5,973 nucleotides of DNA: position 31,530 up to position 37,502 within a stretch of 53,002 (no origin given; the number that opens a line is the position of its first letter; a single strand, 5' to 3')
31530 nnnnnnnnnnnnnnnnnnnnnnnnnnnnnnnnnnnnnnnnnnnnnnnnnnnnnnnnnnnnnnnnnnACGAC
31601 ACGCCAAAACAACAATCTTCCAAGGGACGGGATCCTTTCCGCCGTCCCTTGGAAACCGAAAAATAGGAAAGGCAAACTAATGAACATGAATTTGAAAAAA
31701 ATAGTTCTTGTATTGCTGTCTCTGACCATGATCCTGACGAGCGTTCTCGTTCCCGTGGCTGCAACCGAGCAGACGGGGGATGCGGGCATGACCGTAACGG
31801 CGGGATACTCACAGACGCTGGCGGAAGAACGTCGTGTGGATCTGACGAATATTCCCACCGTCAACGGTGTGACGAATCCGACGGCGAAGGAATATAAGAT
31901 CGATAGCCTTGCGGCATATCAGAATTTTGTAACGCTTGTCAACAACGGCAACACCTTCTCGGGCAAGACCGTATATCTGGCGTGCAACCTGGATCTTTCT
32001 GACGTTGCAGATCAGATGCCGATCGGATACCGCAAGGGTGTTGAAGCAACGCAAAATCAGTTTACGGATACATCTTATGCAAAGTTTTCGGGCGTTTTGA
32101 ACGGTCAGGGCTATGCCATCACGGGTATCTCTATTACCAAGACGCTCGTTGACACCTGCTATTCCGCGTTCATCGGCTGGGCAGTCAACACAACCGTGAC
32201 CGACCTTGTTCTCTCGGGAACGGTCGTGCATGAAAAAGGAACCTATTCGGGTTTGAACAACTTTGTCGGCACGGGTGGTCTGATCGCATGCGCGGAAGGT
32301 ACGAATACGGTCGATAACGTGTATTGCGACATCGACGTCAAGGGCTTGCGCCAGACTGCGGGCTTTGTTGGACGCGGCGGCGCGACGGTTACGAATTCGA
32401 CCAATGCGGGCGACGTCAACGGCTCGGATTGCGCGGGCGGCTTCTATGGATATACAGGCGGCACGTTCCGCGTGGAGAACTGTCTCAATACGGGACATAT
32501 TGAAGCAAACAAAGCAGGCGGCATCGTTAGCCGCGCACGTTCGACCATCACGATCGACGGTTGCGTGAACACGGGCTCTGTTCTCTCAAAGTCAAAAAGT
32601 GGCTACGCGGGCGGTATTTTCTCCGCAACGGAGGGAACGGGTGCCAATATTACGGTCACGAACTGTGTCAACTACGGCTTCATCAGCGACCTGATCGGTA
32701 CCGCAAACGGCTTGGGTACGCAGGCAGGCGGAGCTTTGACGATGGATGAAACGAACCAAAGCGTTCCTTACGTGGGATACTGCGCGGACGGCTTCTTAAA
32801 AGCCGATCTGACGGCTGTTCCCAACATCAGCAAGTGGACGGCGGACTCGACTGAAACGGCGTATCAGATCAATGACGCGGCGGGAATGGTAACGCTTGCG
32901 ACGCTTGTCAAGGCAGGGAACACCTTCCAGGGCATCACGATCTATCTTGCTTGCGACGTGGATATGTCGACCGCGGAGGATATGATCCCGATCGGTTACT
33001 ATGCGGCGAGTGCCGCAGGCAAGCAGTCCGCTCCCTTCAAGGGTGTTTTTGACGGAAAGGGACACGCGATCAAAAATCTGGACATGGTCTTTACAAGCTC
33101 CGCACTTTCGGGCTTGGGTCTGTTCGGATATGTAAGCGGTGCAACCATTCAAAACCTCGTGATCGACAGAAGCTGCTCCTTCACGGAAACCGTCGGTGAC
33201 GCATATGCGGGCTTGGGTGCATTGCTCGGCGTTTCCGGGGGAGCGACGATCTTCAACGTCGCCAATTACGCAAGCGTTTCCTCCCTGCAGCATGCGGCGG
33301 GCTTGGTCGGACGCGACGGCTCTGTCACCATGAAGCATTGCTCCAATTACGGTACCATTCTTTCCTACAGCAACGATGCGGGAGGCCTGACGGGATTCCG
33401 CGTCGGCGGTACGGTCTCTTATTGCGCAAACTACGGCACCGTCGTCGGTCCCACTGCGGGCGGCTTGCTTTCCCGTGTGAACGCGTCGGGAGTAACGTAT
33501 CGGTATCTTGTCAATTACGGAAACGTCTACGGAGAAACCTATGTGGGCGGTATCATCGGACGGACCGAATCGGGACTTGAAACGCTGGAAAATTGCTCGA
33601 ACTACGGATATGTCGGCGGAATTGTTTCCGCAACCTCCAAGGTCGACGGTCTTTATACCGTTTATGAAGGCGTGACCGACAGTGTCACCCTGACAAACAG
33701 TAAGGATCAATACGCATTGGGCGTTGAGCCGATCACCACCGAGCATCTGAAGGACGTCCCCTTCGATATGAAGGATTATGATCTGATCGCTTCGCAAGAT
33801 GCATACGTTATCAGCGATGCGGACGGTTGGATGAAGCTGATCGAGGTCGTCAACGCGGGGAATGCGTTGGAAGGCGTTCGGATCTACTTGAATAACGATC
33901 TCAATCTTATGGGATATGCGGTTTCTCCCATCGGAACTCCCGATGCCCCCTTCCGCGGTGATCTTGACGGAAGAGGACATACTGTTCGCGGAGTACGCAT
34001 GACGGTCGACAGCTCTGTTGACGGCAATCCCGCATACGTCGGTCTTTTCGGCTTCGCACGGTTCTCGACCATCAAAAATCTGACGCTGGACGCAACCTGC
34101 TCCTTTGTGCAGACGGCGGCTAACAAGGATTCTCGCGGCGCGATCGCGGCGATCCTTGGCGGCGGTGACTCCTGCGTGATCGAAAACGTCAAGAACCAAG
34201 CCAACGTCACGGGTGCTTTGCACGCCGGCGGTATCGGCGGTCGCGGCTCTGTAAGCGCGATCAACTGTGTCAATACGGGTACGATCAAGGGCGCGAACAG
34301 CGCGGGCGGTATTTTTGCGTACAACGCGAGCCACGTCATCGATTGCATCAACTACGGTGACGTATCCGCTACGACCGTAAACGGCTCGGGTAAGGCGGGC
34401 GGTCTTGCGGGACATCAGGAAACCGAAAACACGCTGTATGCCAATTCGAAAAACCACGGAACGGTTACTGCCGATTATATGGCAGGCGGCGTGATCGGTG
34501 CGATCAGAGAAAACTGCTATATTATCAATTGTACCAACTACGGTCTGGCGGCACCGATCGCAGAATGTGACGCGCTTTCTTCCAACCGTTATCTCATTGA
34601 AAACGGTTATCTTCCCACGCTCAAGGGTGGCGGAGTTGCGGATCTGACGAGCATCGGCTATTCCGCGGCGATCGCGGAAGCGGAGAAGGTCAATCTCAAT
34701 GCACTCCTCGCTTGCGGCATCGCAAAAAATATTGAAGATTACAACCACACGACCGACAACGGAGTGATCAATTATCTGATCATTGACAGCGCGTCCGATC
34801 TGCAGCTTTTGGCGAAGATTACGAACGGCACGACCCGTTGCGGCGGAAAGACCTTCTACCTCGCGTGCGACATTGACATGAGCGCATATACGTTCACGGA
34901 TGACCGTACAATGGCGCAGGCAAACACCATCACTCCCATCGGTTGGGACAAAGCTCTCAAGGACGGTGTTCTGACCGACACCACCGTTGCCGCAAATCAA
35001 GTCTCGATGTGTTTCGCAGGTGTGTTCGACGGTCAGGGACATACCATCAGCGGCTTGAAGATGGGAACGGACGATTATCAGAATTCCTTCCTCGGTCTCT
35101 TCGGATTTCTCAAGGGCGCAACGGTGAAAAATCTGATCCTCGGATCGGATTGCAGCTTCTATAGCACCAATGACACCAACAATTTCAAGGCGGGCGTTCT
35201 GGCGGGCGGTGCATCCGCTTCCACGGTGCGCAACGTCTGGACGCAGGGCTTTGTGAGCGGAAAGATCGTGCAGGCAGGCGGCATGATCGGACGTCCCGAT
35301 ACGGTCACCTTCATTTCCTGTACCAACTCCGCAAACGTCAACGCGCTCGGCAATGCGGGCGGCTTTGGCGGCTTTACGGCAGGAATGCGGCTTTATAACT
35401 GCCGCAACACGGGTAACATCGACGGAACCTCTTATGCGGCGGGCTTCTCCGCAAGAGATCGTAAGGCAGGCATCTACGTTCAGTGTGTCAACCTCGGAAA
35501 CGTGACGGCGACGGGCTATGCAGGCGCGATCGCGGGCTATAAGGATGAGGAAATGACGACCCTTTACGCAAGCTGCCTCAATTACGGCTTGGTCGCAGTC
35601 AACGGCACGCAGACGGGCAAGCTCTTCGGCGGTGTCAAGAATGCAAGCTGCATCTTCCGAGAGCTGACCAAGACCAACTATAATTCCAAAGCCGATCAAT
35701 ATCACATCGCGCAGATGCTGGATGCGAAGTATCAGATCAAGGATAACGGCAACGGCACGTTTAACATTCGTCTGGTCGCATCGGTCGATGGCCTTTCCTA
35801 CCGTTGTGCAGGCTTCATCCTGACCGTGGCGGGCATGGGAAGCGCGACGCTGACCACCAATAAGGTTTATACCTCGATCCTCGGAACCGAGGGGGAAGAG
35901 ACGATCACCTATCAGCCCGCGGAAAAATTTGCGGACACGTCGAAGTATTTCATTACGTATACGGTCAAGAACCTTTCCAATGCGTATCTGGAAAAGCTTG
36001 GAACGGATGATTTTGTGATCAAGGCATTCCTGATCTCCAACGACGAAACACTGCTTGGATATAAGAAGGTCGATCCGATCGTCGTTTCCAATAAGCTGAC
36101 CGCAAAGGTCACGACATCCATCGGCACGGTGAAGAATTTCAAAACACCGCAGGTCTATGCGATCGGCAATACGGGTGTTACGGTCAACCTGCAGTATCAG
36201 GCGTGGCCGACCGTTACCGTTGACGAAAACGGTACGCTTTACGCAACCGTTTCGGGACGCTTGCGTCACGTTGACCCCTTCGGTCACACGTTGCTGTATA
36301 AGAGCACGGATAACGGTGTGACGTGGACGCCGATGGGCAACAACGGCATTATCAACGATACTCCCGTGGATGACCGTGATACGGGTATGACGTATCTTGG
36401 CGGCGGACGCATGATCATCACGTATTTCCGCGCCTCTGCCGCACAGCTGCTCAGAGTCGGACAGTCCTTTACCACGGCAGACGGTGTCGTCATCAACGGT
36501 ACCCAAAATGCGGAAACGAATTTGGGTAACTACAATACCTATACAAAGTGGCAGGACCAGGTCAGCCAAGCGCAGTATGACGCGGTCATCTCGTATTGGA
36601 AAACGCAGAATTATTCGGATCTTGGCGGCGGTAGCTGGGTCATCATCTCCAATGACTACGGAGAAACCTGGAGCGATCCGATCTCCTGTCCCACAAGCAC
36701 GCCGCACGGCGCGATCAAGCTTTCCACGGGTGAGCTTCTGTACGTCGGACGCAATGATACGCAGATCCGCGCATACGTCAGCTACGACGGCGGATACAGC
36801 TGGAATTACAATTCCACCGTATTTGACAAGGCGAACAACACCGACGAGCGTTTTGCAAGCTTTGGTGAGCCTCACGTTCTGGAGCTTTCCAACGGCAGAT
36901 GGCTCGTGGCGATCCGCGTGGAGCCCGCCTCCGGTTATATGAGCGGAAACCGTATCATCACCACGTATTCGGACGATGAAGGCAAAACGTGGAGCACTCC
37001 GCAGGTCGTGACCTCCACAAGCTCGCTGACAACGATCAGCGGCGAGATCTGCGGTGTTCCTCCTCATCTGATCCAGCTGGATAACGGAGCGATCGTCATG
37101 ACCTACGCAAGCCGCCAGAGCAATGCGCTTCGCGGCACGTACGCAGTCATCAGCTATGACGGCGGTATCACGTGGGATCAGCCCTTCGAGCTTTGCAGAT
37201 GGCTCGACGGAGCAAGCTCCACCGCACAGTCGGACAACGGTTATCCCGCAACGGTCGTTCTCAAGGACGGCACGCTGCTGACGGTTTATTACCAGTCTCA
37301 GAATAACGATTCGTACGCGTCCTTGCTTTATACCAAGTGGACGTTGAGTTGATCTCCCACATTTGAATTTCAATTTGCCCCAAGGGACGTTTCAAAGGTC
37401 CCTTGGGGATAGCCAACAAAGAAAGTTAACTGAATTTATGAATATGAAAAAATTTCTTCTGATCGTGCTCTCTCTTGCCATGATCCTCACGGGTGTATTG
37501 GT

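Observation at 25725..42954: Three consecutive ~1850-1950 aa secreted fusion proteins: four beta-helix-like modules, a spacer and a distinct propeller subtype, with no recognisable anchor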

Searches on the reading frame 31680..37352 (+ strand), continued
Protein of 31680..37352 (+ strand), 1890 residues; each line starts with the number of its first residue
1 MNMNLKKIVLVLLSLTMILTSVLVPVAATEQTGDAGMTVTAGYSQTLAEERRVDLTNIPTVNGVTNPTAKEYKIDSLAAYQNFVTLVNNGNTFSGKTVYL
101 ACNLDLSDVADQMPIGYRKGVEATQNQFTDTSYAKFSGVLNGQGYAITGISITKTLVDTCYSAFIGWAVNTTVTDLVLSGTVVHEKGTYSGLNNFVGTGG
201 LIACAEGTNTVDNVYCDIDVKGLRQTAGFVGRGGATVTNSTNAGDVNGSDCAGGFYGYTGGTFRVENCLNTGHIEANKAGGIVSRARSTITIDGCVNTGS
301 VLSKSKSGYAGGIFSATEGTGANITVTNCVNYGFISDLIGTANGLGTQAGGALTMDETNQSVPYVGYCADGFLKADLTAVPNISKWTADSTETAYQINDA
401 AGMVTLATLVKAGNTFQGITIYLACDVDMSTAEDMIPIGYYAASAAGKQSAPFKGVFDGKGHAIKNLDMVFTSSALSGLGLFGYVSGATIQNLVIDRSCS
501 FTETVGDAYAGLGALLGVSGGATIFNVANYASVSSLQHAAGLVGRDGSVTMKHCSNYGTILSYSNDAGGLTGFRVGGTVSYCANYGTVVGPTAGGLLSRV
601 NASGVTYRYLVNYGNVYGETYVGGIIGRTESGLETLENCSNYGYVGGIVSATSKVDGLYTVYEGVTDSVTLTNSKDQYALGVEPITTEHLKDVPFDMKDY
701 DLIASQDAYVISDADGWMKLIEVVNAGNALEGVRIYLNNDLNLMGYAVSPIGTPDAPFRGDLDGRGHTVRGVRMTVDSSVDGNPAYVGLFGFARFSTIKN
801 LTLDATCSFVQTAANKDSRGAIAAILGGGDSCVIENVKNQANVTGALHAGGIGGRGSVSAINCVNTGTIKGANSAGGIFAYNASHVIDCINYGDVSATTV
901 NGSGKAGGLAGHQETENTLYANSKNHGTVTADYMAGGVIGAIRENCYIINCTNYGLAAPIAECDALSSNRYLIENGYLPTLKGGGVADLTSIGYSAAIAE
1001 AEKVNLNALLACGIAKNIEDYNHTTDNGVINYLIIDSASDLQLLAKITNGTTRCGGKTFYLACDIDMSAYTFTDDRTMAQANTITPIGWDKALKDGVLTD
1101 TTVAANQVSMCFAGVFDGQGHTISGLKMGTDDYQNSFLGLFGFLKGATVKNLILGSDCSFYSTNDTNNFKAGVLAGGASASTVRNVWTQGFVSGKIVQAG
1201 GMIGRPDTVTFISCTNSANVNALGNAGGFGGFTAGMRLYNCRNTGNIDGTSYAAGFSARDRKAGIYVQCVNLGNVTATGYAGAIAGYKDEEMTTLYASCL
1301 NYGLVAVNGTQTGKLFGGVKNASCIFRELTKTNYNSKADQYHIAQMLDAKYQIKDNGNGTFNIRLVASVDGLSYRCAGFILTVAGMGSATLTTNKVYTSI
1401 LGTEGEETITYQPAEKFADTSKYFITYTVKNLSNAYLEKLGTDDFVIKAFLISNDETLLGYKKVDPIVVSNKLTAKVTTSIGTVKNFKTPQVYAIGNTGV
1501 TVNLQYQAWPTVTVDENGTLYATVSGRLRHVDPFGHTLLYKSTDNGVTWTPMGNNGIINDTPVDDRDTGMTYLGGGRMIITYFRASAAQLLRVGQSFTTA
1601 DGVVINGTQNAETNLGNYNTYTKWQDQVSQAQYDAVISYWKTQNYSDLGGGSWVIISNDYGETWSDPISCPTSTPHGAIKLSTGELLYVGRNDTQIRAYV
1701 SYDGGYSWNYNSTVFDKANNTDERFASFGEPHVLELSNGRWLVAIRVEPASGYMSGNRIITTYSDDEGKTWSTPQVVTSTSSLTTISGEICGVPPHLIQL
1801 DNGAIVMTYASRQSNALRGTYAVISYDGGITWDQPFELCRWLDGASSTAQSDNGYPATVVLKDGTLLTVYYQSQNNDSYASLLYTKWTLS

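Call 45: find_related_loci(query=A5, collection=genome_contigs, flank=10000)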
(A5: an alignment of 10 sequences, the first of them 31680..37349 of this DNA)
Query A5 (1890 aa) in genome_contigs; peptide patterns used: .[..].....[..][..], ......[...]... (x = any residue, [..] = any of these).
260 stretches matched a pattern; 7 encode a relative of the query (tblastn E <= 1e-3); 7 distinct loci.
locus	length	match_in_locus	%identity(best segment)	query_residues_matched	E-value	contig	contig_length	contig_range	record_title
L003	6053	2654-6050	38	5-1889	2e-65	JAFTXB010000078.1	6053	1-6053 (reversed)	MAG: Clostridia bacterium isolate RGIG4228 Roe_deer_Colon-4__c138118, whole genome shotgun sequence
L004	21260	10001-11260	37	1449-1890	1e-65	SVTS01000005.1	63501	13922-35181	MAG: Oscillospiraceae bacterium isolate SIG701 NODE_11123_length_63501_cov_1.809670, whole genome shotgun sequence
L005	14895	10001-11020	38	1504-1890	4e-60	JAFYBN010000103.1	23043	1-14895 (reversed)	MAG: Clostridia bacterium isolate RGIG6940 Sheep_Rumen.Co__c3899456, whole genome shotgun sequence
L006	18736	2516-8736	30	35-1890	8e-60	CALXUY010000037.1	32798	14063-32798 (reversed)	MAG: uncultured Clostridia bacterium isolate E0_LS__bin154 genome assembly, contig: E0_LS__k127_1061404, whole genome sh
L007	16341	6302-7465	26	199-1310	2e-9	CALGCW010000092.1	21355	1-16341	MAG TPA_asm: uncultured Clostridia bacterium isolate SRR6425794_bin.80_CONCOCT_v1.1_MAG genome assembly, contig: ERZ1767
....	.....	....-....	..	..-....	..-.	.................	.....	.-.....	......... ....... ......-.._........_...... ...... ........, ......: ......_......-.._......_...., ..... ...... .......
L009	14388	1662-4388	28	447-1305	6e-8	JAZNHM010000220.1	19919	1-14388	MAG: Acutalibacteraceae bacterium isolate T1900044692_TS20190158.MAGScoT_cleanbin_000019 SGB_1758_k141_2782991, whole ge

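Call 54: search_protein_families(library=pfam, proteins=[L006:9147-10073:+, L006:10220-10942:+, L006:10965-12956:+, L005:596-1537:+, L005:4312-5700:+, L005:11727-13049:+, L004:6329-7549:+, L004:11311-12600:-, L004:18861-21239:+, L004:2496-3728:-], max_evalue=0.001)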
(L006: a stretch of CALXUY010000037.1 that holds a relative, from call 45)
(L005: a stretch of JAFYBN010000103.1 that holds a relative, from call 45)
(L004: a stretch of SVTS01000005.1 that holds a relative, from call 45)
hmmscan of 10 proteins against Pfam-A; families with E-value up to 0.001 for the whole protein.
L006:9147-10073:+ (309 aa): 1 family
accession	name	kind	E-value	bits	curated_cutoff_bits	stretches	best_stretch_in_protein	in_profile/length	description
PF00701.28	DHDPS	-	8.6e-59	199.1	22.1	1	21-301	2-285/289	Dihydrodipicolinate synthetase family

L006:10220-10942:+ (241 aa): 0 families

L006:10965-12956:+ (664 aa): 1 family
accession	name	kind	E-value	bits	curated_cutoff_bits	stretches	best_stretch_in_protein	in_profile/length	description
PF05691.18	Raffinose_syn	-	8.2e-51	173.2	20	2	290-545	291-573/750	Raffinose synthase or seed imbibition protein Sip1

L005:596-1537:+ (314 aa): 1 family
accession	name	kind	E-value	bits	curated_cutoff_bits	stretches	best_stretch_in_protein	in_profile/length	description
PF00701.28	DHDPS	-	6.2e-88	294.7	22.1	1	19-299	2-283/289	Dihydrodipicolinate synthetase family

L005:4312-5700:+ (463 aa): 2 families
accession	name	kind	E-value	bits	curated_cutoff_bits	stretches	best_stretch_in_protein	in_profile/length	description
PF13347.12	MFS_2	-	1.3e-44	152.9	27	1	60-409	33-382/427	MFS/sugar transport protein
PF07690.21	MFS_1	-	4.4e-23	82.2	33.4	2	12-370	5-323/347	Major Facilitator Superfamily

L005:11727-13049:+ (441 aa): 1 family
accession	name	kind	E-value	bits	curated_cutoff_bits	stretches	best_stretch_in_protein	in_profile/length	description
PF02127.20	Peptidase_M18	-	1.7e-114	383.5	24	1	15-426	1-432/432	Aminopeptidase I zinc metalloprotease (M18)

L004:6329-7549:+ (407 aa): 2 families
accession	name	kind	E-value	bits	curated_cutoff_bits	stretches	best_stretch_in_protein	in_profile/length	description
PF14574.11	RACo_C_ter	-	1.6e-66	224.5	27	1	178-405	1-251/261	C-terminal domain of RACo the ASKHA domain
PF17651.6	Raco_middle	-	2.5e-28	99.2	26.8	1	38-175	1-161/163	RACo middle region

L004:11311-12600:- (429 aa): 0 families

L004:18861-21239:+ (793 aa): 8 families
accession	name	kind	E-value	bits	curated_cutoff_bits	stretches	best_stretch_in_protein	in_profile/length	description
PF18565.7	Glyco_hydro2_C5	-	2.2e-30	105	32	1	687-788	1-102/103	Glycoside hydrolase family 2 C-terminal domain 5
PF02836.23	Glyco_hydro_2_C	-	7.3e-30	104.6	21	1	291-439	6-158/302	Glycosyl hydrolases family 2, TIM barrel domain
PF16355.11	DUF4982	-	5.2e-23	81.2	23.9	1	610-674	1-61/61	Domain of unknown function (DUF4982)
PF02837.24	Glyco_hydro_2_N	-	1e-19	71.6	28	1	6-177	3-168/169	Glycosyl hydrolases family 2, sugar binding domain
PF00703.27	Glyco_hydro_2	-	1.2e-11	45.8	23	1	187-283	6-109/109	Glycosyl hydrolases family 2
PF22666.2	Glyco_hydro_2_N2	-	1.1e-05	25.9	27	1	87-152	51-116/167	Glycosyl hydrolase 2 galactose-binding domain-like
PF22820.2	TcaA_3rd_4th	-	2.3e-05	24.7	27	0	615-645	5-34/73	TcaA protein 3rd/4th domain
PF02369.22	Big_1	-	7.7e-05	23.2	34.9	0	687-738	2-51/93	Bacterial Ig-like domain (group 1)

L004:2496-3728:- (410 aa): 1 family
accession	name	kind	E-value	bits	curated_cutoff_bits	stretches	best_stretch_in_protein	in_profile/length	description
PF01208.23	URO-D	-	0.00039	20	23.9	0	183-222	142-187/346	Uroporphyrinogen decarboxylase (URO-D)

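Call 55: search_protein_families(library=ncbifam, proteins=[L006:9147-10073:+, L005:596-1537:+], max_evalue=0.001)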
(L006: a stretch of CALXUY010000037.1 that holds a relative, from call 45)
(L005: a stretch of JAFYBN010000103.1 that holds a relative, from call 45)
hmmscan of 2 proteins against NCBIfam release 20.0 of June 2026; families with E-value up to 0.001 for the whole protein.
L006:9147-10073:+ (309 aa): 7 families
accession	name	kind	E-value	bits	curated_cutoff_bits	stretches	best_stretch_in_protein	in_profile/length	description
NF003164.0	PRK04147.1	equivalog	6.1e-61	206.3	281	1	19-298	2-283/294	N-acetylneuraminate lyase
TIGR00683.1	nanA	equivalog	4.2e-50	170.7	382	1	22-297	2-277/293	N-acetylneuraminate lyase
TIGR00674.1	dapA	equivalog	4.9e-42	143.7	206.15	1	23-295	1-276/286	4-hydroxy-tetrahydrodipicolinate synthase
NF040954.1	Arch_KDGaldase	equivalog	4.9e-33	114.7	390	1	26-303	5-279/288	bifunctional 2-dehydro-3-deoxy-phosphogluconate/2-dehydro-3-deoxy-6-phosphogalactonate aldolase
TIGR02313.1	HpaI-NOT-DapA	exception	4.5e-32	111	396.7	1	21-300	1-284/294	2,4-dihydroxyhept-2-ene-1,7-dioic acid aldolase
NF002958.0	PRK03620.1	subfamily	3.8e-26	91.6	278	1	16-248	6-239/307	5-dehydro-4-deoxyglucarate dehydratase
TIGR03249.1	KdgD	equivalog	6.9e-21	74.6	373.95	1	21-242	9-232/299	5-dehydro-4-deoxyglucarate dehydratase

L005:596-1537:+ (314 aa): 7 families
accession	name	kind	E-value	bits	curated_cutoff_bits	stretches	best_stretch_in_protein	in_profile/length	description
TIGR00674.1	dapA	equivalog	3.7e-91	304.9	206.15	1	22-299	2-280/286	4-hydroxy-tetrahydrodipicolinate synthase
TIGR02313.1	HpaI-NOT-DapA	exception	1.7e-62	210.9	396.7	1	19-299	1-283/294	2,4-dihydroxyhept-2-ene-1,7-dioic acid aldolase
NF003164.0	PRK04147.1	equivalog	1.8e-39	135.8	281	1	19-299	4-284/294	N-acetylneuraminate lyase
NF002958.0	PRK03620.1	subfamily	1.1e-36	126.2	278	1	21-299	13-293/307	5-dehydro-4-deoxyglucarate dehydratase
TIGR00683.1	nanA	equivalog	1.4e-35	123.1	382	1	21-301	3-284/293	N-acetylneuraminate lyase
TIGR03249.1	KdgD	equivalog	2.8e-30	105.4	373.95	1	16-299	6-292/299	5-dehydro-4-deoxyglucarate dehydratase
NF040954.1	Arch_KDGaldase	equivalog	5.4e-30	104.7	390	1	25-305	6-281/288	bifunctional 2-dehydro-3-deoxy-phosphogluconate/2-dehydro-3-deoxy-6-phosphogalactonate aldolase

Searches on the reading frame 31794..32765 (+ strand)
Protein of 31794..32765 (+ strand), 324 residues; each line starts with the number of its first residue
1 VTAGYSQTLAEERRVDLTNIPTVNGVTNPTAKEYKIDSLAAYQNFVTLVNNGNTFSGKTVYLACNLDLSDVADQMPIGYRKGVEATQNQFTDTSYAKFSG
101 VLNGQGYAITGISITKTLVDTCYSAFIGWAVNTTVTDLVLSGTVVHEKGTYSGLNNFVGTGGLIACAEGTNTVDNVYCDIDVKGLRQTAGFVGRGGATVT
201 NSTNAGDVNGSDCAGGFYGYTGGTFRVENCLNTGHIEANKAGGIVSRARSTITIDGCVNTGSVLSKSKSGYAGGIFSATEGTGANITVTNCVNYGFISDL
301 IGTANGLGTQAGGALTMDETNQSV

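Call 27: search_protein_families(library=pfam, proteins=[window:31794-32765:+], max_evalue=10)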
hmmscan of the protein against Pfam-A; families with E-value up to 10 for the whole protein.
window:31794-32765:+ (324 aa): 2 families
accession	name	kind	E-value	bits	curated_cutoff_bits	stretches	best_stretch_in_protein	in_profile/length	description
PF07581.17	Glug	-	0.0067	17.2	20.5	3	187-209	4-28/28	The GLUG motif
PF02495.22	TGBp3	-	0.92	9.7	27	1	282-294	32-44/59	Triple gene block 3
